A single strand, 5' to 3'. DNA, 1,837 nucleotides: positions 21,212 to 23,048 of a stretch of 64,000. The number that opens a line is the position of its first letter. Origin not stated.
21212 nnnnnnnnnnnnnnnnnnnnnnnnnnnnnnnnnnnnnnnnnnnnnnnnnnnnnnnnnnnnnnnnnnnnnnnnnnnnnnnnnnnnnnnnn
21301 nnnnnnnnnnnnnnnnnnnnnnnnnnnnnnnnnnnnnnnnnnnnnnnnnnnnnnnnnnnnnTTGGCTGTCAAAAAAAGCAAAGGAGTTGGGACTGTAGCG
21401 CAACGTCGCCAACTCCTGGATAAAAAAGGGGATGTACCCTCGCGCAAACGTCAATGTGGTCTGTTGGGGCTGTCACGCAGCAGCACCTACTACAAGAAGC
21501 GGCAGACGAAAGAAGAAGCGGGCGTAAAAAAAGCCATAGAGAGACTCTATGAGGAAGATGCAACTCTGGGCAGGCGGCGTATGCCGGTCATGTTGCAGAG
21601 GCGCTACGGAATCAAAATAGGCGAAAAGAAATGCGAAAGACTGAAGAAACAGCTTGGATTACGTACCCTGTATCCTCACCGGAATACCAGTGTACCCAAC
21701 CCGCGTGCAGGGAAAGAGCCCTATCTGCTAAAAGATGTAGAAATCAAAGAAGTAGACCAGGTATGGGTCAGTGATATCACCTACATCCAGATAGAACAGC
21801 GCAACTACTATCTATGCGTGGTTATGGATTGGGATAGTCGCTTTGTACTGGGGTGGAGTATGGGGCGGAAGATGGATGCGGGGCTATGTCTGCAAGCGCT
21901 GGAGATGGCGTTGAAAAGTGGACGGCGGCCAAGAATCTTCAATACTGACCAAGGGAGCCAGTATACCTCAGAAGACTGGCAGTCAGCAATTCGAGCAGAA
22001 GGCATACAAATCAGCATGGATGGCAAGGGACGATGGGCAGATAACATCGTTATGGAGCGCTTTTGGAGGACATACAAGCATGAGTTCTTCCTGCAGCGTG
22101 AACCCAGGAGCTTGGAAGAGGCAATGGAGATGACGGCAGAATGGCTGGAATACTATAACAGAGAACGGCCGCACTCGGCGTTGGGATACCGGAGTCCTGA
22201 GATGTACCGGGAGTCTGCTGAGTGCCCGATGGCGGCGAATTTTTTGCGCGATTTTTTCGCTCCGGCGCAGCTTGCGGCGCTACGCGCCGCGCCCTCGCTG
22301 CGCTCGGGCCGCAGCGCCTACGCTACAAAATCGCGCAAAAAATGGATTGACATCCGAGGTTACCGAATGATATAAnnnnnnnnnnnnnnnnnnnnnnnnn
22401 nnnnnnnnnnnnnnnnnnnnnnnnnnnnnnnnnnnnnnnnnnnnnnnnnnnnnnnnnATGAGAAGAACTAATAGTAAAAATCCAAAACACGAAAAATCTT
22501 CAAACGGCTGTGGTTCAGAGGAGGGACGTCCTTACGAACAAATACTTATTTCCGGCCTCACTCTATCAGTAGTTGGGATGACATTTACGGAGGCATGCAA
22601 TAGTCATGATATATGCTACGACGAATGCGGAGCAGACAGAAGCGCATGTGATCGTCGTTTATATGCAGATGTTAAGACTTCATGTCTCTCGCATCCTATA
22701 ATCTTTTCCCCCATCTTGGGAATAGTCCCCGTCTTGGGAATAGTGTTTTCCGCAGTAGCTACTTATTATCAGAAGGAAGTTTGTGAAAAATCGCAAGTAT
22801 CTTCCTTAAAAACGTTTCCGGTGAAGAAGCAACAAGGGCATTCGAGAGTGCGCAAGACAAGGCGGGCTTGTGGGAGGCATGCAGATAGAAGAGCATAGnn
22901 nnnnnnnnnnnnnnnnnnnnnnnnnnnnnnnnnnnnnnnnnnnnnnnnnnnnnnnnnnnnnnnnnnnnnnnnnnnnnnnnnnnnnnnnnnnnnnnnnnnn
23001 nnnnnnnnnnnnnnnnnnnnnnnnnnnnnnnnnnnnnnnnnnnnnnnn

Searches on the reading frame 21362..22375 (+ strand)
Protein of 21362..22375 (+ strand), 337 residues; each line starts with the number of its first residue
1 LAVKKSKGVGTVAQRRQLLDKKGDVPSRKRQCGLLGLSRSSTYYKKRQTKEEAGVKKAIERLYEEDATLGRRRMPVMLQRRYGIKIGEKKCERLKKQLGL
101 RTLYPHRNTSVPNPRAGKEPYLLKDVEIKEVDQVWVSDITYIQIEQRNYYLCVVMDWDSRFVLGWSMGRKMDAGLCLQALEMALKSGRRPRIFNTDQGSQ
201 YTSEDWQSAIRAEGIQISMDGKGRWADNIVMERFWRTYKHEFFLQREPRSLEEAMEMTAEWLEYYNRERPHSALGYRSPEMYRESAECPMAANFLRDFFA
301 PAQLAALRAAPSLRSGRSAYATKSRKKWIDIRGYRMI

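Call 52: search_protein_families(library=pfam, proteins=[window:21362-22375:+], max_evalue=0.01)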
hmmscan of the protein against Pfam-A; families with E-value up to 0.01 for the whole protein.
window:21362-22375:+ (337 aa): 5 families
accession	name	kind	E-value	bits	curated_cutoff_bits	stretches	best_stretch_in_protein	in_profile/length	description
PF00665.32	rve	-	1.1e-23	83.9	32.6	1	131-223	4-100/102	Integrase core domain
PF13683.12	rve_3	-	2.9e-19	69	26.5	1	214-279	2-67/67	Integrase core domain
PF13276.12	HTH_21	-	1.1e-08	35.6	28.1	1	53-107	5-59/60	HTH-like domain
PF13333.12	rve_2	-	4.1e-07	30.5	22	1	232-284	1-53/56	Integrase core domain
PF13610.12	DDE_Tnp_IS240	-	0.00041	20.9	27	1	135-254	4-122/139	DDE domain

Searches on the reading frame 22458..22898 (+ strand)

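Call 52: search_protein_families(library=pfam, proteins=[window:22458-22898:+], max_evalue=0.01)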
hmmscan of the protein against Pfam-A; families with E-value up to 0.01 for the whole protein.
window:22458-22898:+ (146 aa): 1 family
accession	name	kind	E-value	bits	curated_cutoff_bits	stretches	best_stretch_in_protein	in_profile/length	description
PF06951.16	PLA2G12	-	2e-07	31.6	34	1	13-76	77-131/184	Group XII secretory phospholipase A2 precursor (PLA2G12)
